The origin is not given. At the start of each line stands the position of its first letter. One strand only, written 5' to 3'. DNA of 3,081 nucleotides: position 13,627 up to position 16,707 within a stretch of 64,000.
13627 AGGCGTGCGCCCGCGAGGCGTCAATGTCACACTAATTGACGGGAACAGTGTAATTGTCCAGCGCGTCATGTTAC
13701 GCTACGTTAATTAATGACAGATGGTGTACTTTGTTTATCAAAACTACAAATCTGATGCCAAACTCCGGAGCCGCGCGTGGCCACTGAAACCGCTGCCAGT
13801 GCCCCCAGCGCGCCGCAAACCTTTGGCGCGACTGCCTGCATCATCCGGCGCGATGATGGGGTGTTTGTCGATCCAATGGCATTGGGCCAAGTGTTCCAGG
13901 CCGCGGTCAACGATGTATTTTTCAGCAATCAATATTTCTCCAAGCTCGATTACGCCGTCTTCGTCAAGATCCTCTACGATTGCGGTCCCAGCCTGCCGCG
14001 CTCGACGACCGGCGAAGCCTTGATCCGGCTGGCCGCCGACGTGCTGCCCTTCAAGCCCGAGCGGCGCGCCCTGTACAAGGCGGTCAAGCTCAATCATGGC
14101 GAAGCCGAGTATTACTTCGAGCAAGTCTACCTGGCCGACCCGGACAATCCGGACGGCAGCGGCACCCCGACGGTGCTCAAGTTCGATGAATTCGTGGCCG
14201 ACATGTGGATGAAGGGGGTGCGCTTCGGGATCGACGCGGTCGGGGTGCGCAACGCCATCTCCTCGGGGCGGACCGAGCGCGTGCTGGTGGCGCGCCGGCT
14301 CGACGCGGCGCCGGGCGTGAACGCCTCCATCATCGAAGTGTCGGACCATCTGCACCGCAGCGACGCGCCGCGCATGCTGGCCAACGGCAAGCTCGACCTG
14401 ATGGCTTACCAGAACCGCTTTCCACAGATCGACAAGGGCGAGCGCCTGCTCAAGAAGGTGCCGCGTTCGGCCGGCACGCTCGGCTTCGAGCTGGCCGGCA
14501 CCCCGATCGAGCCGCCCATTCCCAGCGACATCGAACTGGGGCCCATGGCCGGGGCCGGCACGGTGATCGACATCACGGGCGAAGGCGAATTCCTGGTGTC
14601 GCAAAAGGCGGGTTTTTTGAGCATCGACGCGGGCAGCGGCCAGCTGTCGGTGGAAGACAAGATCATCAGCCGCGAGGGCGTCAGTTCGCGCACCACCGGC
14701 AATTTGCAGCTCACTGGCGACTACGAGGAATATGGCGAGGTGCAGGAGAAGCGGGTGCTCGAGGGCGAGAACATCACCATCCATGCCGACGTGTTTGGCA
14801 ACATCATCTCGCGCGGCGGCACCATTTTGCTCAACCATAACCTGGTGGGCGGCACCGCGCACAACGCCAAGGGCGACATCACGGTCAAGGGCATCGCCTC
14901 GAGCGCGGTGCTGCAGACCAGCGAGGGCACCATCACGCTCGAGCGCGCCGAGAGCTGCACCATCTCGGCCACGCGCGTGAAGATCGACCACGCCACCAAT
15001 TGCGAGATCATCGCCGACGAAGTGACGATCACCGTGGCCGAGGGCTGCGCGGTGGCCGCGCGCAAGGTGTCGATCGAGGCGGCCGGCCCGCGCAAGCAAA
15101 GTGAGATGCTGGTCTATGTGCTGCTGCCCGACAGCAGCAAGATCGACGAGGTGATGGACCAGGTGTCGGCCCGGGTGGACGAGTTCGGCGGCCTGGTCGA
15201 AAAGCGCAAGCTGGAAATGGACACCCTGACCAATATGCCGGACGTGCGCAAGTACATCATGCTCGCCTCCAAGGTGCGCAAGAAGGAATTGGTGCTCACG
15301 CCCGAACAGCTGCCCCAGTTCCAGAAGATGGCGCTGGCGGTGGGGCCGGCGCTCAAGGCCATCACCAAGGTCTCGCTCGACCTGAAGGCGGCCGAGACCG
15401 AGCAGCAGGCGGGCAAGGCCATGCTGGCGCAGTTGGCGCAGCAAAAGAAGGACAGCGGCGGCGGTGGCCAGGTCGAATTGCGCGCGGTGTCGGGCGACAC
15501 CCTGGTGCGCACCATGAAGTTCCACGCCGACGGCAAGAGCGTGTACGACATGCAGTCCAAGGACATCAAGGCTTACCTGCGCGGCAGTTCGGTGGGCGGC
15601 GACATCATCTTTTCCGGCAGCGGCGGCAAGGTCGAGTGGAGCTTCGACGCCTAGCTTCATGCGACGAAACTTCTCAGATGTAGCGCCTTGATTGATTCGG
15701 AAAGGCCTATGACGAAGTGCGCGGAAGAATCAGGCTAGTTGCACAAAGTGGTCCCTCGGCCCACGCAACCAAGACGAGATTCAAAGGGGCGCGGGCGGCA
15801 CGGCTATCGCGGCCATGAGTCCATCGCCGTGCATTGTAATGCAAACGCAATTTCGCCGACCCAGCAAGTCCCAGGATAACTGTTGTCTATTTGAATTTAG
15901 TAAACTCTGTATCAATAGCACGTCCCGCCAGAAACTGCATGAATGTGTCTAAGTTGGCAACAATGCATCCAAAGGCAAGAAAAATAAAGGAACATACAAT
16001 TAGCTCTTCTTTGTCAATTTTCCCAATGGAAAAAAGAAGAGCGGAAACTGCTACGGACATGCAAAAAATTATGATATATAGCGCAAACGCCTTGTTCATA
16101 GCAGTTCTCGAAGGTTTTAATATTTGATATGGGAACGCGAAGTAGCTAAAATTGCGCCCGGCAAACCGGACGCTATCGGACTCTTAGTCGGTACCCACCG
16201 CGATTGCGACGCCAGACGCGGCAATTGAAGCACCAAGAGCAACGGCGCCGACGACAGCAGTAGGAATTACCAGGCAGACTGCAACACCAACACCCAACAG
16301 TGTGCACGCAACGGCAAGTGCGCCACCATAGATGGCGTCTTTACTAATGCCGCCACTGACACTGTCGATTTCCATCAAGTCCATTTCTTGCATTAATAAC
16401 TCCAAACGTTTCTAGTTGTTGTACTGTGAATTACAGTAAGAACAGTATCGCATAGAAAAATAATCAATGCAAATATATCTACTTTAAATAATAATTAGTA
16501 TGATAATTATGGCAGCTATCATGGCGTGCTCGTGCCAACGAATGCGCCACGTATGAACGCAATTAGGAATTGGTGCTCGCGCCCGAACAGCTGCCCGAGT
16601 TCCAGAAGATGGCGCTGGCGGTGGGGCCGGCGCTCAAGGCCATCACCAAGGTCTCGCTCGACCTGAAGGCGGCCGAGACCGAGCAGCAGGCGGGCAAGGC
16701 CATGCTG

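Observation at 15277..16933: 376-bp direct duplication of the fapA-like 3' end brackets the cassette (Campbell-type or 3'-end-replacing insertion)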

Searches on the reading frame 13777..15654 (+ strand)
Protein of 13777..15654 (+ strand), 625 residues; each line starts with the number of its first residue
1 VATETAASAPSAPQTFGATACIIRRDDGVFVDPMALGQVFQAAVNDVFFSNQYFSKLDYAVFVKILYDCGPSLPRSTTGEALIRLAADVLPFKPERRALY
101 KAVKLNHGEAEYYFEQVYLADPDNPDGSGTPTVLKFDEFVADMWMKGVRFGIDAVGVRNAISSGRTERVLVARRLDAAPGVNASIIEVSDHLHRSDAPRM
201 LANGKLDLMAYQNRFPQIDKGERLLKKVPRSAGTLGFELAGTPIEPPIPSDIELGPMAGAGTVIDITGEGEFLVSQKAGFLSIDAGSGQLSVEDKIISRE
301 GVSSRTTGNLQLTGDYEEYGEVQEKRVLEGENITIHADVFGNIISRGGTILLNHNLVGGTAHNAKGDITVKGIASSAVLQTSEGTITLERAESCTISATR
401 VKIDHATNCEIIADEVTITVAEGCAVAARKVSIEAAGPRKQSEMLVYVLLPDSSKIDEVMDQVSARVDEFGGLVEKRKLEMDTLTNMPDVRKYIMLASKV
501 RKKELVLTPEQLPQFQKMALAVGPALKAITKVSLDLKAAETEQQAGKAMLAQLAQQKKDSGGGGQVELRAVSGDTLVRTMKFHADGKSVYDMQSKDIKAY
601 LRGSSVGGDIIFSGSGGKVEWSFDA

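Call 6: search_protein_families(library=pfam, proteins=[window:13777-15654:+], max_evalue=0.1)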
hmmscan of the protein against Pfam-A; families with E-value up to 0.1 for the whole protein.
window:13777-15654:+ (625 aa): 2 families
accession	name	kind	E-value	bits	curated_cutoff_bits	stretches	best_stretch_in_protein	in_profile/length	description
PF20250.3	FapA_N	-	1.1e-11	44.9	27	1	134-284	25-176/178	Flagellar Assembly Protein A N-terminal region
PF03961.19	FapA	-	0.045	13.8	31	0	341-419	14-96/272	Flagellar Assembly Protein A beta solenoid domain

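Call 7: search_protein_families(library=ncbifam, proteins=[window:13777-15654:+], max_evalue=0.1)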
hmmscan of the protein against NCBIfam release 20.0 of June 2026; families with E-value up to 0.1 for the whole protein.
window:13777-15654:+ (625 aa): 0 families

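Call 8: find_related_loci(query=window:13777-15654:+, collection=genome_contigs, flank=10000)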
Query window:13777-15654:+ (625 aa) in genome_contigs; peptide patterns used: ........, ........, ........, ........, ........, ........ (x = any residue, [..] = any of these).
45 stretches matched a pattern; 8 encode a relative of the query (tblastn E <= 1e-3); 8 distinct loci.
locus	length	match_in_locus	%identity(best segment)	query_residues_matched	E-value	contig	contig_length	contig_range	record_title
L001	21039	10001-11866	62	4-624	0e+0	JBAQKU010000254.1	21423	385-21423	MAG: Telluria sp. isolate MFD12080_ilm_asm_bin4 k127_50306, whole genome shotgun sequence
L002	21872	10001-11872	58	1-623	0e+0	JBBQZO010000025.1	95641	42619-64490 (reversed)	MAG: Burkholderiales bacterium isolate Co_metawrap_2235 Cmw_2235_k141_9818192_length_95641_cov_10.9917, whole genome sho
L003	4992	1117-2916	53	20-622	0e+0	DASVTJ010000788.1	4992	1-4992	MAG TPA_asm: Duganella sp. isolate SMAG_U3288 k141_418994, whole genome shotgun sequence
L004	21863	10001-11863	52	1-622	0e+0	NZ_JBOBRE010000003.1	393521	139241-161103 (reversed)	Massilia sp. BKSP1R2A-1 3, whole genome shotgun sequence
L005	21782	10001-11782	53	21-614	0e+0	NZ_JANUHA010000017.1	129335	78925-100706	Massilia agri strain JCM 31661 17, whole genome shotgun sequence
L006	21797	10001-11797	48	20-621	0e+0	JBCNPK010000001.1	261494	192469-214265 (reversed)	MAG: Pseudoduganella sp. isolate SMAGNO151 Contig1, whole genome shotgun sequence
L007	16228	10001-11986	43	1-625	2e-171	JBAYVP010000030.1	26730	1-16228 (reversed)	MAG: Sulfuricellaceae bacterium isolate SO_2016_LW3_62 scaffold02670_LW162_2016, whole genome shotgun sequence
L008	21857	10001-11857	50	3-621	0e+0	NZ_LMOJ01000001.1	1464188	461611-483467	Massilia sp. Leaf139 contig_1, whole genome shotgun sequence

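Call 11: find_encoding_contigs(protein=window:13777-15654:+, flank=10000, max_places=10)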
Protein window:13777-15654:+ (625 aa): no gene with exactly this product is on record in the collection.

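Call 15: find_homologous_proteins(query=window:13777-15654:+, max_evalue=1e-50)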
Query window:13777-15654:+ (625 aa): 1304 proteins with E <= 1e-50 among 8000 candidates; the best 120 are listed.
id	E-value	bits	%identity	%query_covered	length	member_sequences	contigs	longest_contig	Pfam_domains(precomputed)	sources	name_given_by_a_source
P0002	0.0e+0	1238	90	99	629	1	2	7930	PF20250.4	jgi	jgi:uncharacterized protein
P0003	5.8e-291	984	71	97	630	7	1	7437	PF20250.4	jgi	jgi:hypothetical protein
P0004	6.8e-290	981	70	99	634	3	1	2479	PF20250.4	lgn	-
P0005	1.9e-284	963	69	100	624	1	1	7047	PF20250.4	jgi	jgi:hypothetical protein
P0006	9.5e-281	950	68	99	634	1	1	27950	PF20250.4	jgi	jgi:hypothetical protein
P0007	7.2e-276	934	67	97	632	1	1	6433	PF20250.4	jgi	jgi:hypothetical protein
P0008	9.4e-276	934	66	100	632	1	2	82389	PF20250.4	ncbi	ncbi:MAG: flagellar assembly protein A [Pseudomonadota bacterium]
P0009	1.7e-275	933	65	99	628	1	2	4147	PF20250.4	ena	-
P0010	6.1e-275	931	67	97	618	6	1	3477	PF20250.4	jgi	jgi:hypothetical protein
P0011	6.3e-275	931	66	97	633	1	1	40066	PF20250.4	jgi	jgi:hypothetical protein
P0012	7.6e-275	931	67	97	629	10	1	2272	PF20250.4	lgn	-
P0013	2.1e-274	929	65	99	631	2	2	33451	PF20250.4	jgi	-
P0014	2.8e-274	929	66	99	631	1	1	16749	PF20250.4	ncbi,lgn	ncbi:MAG: flagellar assembly protein A [Pseudomonadota bacterium]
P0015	3.3e-274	929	67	97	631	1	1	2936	PF20250.4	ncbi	-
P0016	3.9e-274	929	65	99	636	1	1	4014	PF20250.4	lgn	-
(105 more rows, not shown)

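Call 16: find_encoding_contigs(protein=P0002, flank=10000, max_places=5)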
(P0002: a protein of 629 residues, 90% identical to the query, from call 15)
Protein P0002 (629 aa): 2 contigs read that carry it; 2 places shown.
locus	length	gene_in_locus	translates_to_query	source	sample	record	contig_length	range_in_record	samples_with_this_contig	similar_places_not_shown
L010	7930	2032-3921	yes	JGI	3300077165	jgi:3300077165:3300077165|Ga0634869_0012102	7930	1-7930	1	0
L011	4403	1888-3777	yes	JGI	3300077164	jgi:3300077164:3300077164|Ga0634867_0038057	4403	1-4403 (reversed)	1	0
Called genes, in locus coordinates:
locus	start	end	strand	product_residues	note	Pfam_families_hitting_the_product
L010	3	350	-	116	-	?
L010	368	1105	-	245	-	PF00072:Response_reg, PF00486:Trans_reg_C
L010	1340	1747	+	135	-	-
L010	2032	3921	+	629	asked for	PF20250:FapA_N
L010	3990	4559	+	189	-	PF06210:DUF1003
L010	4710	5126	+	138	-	PF12802:MarR_2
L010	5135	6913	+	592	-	PF00654:Voltage_CLC, PF00571:CBS (weak)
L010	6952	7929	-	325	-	?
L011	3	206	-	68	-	?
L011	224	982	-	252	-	PF00072:Response_reg, PF00486:Trans_reg_C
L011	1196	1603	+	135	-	-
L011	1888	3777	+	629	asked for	PF20250:FapA_N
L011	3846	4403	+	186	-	?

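Call 17: find_encoding_contigs(protein=P0003, flank=10000, max_places=3)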
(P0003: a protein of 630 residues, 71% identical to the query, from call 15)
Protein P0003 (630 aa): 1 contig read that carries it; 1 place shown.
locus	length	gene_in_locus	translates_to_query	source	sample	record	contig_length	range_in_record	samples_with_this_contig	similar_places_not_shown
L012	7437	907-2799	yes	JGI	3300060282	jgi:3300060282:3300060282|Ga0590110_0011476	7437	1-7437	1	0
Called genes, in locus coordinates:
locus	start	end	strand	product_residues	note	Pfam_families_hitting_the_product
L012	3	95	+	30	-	?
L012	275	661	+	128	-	-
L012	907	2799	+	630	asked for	PF20250:FapA_N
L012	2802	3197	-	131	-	PF00472:RF-1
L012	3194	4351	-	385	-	PF08668:HDOD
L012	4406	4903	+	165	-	PF01584:CheW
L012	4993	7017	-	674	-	PF02463:SMC_N (faint), PF03193:RsgA_GTPase (faint), PF00005:ABC_tran, PF01926:MMR_HSR1 (faint), PF13304:AAA_21 (faint), PF12848:ABC_tran_Xtn, PF00005:ABC_tran, PF16326:ABC_tran_CTD (weak)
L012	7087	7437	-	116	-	?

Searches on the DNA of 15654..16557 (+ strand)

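Call 28: search_dna_similar(query=window:15654-16557:+, collection=plasmids, mode=distant, max_evalue=0.001)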
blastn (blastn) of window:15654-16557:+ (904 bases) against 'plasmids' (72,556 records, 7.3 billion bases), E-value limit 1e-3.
No match.

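Call 29: search_dna_similar(query=window:15654-16557:+, collection=phages, mode=distant, max_evalue=0.001)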
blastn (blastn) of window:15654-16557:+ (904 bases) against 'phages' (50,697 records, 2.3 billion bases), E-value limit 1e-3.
No match.
